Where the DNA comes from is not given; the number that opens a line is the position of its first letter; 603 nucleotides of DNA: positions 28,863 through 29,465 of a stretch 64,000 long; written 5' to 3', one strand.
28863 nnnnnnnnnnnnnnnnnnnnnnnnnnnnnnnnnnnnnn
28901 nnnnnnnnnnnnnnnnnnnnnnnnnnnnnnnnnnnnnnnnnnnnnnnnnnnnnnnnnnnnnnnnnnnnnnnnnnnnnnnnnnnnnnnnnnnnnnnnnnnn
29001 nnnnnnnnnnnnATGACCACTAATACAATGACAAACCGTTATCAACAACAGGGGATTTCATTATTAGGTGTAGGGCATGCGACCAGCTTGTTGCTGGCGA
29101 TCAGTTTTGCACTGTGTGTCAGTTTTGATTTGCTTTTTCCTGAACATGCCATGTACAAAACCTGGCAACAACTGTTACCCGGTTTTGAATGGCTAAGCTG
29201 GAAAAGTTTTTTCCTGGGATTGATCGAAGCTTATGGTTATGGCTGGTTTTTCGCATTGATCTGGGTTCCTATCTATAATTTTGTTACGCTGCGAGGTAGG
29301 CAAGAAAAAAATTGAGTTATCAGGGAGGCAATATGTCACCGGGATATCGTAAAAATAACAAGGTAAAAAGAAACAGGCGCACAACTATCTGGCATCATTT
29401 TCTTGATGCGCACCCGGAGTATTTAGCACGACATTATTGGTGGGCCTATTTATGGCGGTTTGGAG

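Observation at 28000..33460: Eight-gene membrane/lipid-enzyme operon hitch-hiking behind the copper P-type ATPase: candidate undescribed metal-stress module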

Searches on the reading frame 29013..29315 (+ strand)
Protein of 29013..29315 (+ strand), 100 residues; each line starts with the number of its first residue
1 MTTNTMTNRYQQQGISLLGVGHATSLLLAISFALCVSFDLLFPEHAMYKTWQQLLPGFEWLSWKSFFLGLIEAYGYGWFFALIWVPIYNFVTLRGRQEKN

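Call 4: search_protein_families(library=pfam, proteins=[window:29013-29315:+], max_evalue=0.01)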
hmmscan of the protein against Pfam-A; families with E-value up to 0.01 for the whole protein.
window:29013-29315:+ (100 aa): 1 family
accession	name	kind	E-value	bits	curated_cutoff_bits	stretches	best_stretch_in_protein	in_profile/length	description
PF18926.5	DUF5676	-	1.2e-08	36.2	27.6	1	20-90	5-81/82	2TM family of unknown function (DUF5676)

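Call 5: search_protein_families(library=ncbifam, proteins=[window:29013-29315:+], max_evalue=0.01)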
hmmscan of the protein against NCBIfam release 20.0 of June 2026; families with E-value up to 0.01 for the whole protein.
window:29013-29315:+ (100 aa): 0 families

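Call 50: search_dna_similar(query=window:29013-29315:+, collection=plasmids, mode=protein, max_rows=40, max_evalue=0.001)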
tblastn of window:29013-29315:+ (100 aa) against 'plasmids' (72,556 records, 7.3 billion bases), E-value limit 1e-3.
Records with a match: 38; places in all: 42; records where one place covers at least 80% of the query: 32.
Best place of each record, by identity: 60-80% 1; <60% 37.
By first word of the organism name: Roseovarius 7; Ruegeria 4; Sulfitobacter 3; Roseibium 3; Paracoccus 2; Croceicoccus 2; Alteromonas 1; Roseobacter 1; Halomonas 1; Nitratireductor 1; and 13 more.
By predicted mobility (MOB-suite, as given by PLSDB): non-mobilizable 19; conjugative 13; mobilizable 6.
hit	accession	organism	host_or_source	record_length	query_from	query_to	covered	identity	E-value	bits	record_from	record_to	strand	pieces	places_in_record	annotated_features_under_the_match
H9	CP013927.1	Alteromonas stellipolaris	-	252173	15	96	82%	63.4%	5e-29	115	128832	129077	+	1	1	hypothetical protein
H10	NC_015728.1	Roseobacter litoralis Och 149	seaweed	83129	1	100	100%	45.2%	3e-20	91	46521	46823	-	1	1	DUF5676 family membrane protein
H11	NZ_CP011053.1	Halomonas sp. KO116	Nile Delta Mediterranean Sea surface ...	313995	15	100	86%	52.3%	5e-24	101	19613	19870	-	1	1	DUF5676 family membrane protein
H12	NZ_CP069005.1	Sulfitobacter mediterraneus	Skeletonema costatum,The surface ...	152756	1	97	97%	45.4%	1e-18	86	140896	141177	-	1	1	DUF5676 family membrane protein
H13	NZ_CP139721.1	Nitratireductor rhodophyticola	Bacterial Culture,hydrothermal vent ...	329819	15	94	80%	55.0%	3e-22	96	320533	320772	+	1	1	DUF5676 family membrane protein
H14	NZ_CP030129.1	Indioceanicola profundi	sediment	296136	15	90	76%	56.6%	2e-26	107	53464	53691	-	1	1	DUF5676 family membrane protein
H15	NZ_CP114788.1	Roseibium sp. Sym1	Symbiodiniaceae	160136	15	94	80%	53.8%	6e-24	100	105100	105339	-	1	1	DUF5676 family membrane protein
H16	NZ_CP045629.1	Roseibium aggregatum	-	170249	15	94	80%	53.8%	6e-24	100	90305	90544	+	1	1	DUF5676 family membrane protein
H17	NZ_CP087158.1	Roseibium aggregatum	cell culture,seawater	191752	15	94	80%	53.8%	6e-24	100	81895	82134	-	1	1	DUF5676 family membrane protein | DUF3141 domain-containing protein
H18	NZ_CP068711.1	Burkholderia thailandensis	soil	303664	15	97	83%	51.8%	3e-22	96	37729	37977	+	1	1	DUF5676 family membrane protein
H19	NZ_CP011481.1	Hoeflea sp. IMCC20628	-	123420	1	94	94%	44.2%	7e-23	98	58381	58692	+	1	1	DUF5676 family membrane protein | YHS domain-containing protein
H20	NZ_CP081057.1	Leisingera aquaemixtae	-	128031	8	95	88%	46.6%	1e-21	94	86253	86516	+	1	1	DUF5676 family membrane protein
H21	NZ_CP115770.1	Paracoccus sediminicola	cell culture,sediment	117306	1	94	94%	43.6%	5e-18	84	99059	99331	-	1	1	DUF5676 family membrane protein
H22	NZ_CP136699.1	Sulfitobacter dubius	Macrocystis pyrifera gametophyte,Whole ...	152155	1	94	94%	43.6%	5e-18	84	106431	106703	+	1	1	DUF5676 family membrane protein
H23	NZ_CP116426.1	Sulfitobacter faviae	Hexacorallia,culture,Cold water coral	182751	1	94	94%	43.6%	5e-18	84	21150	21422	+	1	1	DUF5676 family membrane protein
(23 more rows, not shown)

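Call 53: get_annotated_region(hit=H9, flank=8000)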
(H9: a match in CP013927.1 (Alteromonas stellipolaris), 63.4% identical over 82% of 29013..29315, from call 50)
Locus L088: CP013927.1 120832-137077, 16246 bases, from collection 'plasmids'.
description: Alteromonas stellipolaris strain LMG 21861 plasmid pASTE61-200, complete sequence
organism: Alteromonas stellipolaris (NCBI taxid 233316)
taxonomy: Bacteria; Pseudomonadota; Gammaproteobacteria; Alteromonadales; Alteromonadaceae; Alteromonas; Alteromonas stellipolaris
host: -; source: -; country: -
typing (MOB-suite, as given by PLSDB): non-mobilizable; replicon rep_cluster_1421
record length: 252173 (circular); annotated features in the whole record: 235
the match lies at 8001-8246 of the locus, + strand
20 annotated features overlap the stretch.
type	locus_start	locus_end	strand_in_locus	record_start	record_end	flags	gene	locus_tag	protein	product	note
CDS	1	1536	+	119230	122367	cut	-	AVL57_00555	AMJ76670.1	cation transporter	-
CDS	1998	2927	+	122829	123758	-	-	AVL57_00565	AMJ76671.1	hypothetical protein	-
CDS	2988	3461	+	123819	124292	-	-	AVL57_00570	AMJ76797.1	DUF4440 domain-containing protein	-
CDS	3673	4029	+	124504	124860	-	-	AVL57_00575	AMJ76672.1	hypothetical protein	-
CDS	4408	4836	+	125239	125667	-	-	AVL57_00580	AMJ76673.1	MerR family transcriptional regulator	-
CDS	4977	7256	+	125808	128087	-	copA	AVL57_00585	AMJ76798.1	Cu+ exporting ATPase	-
CDS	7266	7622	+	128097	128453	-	-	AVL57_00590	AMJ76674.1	plastocyanin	-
CDS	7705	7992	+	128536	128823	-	-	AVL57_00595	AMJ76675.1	metal ion permease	-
CDS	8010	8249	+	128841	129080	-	-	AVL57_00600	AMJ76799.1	hypothetical protein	-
CDS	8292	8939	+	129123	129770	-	-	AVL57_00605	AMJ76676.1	isoprenylcysteine carboxyl methyltransferase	-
CDS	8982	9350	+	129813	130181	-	-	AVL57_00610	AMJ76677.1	hypothetical protein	-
CDS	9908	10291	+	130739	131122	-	-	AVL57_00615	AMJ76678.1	hypothetical protein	-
CDS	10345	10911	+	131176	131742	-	-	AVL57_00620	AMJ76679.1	hypothetical protein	-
CDS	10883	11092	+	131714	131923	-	-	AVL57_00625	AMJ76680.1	hypothetical protein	-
CDS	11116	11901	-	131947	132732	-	-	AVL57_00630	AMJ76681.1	transposase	-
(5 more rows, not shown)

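Call 54: get_annotated_region(hit=H10, flank=7000)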
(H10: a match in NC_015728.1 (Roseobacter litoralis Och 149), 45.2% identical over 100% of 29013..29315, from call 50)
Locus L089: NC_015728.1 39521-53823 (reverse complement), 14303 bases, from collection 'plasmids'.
description: Roseobacter litoralis Och 149 plasmid pRLO149_83, complete sequence
organism: Roseobacter litoralis Och 149 (NCBI taxid 391595)
taxonomy: Bacteria; Pseudomonadota; Alphaproteobacteria; Rhodobacterales; Roseobacteraceae; Roseobacter; Roseobacter litoralis; Roseobacter litoralis Och 149
host: -; source: seaweed; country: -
typing (MOB-suite, as given by PLSDB): non-mobilizable; replicon rep_cluster_494
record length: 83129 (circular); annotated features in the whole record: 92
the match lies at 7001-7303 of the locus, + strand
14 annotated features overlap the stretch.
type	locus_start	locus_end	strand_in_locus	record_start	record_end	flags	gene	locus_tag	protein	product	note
CDS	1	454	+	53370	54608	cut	-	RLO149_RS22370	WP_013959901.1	ABC transporter transmembrane domain-containing protein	GO:0055085 - transmembrane transport [Evidence IEA]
CDS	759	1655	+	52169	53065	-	-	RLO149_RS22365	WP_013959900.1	DMT family transporter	GO:0055085 - transmembrane transport [Evidence IEA]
CDS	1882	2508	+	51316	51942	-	-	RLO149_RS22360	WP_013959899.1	sigma-70 family RNA polymerase sigma factor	GO:0006352 - DNA-templated transcription initiation [Evidence IEA]; GO:0006355 - regulation of DNA-templated ...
CDS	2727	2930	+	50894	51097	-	-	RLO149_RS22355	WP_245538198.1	hypothetical protein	-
CDS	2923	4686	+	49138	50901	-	-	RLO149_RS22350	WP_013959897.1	DUF3141 domain-containing protein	-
CDS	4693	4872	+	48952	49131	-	-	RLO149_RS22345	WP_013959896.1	hypothetical protein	-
CDS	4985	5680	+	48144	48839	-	-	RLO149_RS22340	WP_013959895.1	CBS domain-containing protein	-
CDS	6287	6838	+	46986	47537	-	-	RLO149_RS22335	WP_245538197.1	EF-hand domain-containing protein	-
CDS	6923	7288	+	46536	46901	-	-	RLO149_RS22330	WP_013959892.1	DUF5676 family membrane protein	-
CDS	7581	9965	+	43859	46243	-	-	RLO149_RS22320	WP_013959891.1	copper-translocating P-type ATPase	-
CDS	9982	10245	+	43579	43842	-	-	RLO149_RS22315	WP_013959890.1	DUF2933 domain-containing protein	-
CDS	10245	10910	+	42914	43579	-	-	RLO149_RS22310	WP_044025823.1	isoprenylcysteine carboxylmethyltransferase family protein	-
CDS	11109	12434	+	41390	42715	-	-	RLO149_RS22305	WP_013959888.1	APC family permease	-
CDS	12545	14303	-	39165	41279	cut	-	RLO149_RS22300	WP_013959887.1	protein-disulfide reductase DsbD domain-containing protein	-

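Call 55: get_annotated_region(hit=H11, flank=7000)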
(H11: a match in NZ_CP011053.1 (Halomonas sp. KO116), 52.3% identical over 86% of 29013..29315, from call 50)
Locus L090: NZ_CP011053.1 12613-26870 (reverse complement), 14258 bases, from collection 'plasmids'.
description: Halomonas sp. KO116 plasmid unnamed1, complete sequence
organism: Halomonas sp. KO116 (NCBI taxid 1504981)
taxonomy: Bacteria; Pseudomonadota; Gammaproteobacteria; Oceanospirillales; Halomonadaceae; Halomonas; Halomonas sp. KO116
host: -; source: Nile Delta Mediterranean Sea surface water; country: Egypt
typing (MOB-suite, as given by PLSDB): non-mobilizable; replicon rep_cluster_924
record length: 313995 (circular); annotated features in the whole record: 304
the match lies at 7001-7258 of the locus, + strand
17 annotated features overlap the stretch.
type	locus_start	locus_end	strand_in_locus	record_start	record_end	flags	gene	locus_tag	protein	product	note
CDS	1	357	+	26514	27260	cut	-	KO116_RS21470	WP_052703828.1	VTT domain-containing protein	-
CDS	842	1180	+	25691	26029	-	-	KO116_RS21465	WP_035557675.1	hypothetical protein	-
CDS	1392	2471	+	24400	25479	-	-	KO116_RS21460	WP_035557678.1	YncE family protein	-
CDS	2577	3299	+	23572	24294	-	-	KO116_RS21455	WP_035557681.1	cytochrome c biogenesis CcdA family protein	-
CDS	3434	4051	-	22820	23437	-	-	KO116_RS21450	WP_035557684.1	TPM domain-containing protein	-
CDS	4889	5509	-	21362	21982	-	-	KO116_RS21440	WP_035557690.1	LemA family protein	-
CDS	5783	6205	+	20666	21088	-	-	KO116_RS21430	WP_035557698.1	hypothetical protein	-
CDS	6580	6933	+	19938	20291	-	-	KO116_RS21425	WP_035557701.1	YHS domain-containing protein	-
CDS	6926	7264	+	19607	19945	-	-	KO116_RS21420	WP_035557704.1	DUF5676 family membrane protein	-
CDS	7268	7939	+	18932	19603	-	-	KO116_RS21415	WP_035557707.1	isoprenylcysteine carboxylmethyltransferase family protein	-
CDS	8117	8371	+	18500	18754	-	-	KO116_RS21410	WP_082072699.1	SHOCT domain-containing protein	-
CDS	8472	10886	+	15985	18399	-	-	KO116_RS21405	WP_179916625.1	copper-translocating P-type ATPase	-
CDS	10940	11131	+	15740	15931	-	-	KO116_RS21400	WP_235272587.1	DUF2933 domain-containing protein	-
CDS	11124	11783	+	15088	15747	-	-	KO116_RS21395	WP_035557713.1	isoprenylcysteine carboxylmethyltransferase family protein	-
CDS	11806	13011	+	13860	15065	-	nhaA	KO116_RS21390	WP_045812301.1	Na+/H+ antiporter NhaA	GO:1902600 - proton transmembrane transport [Evidence IEA]; GO:0006814 - sodium ion transport [Evidence IEA]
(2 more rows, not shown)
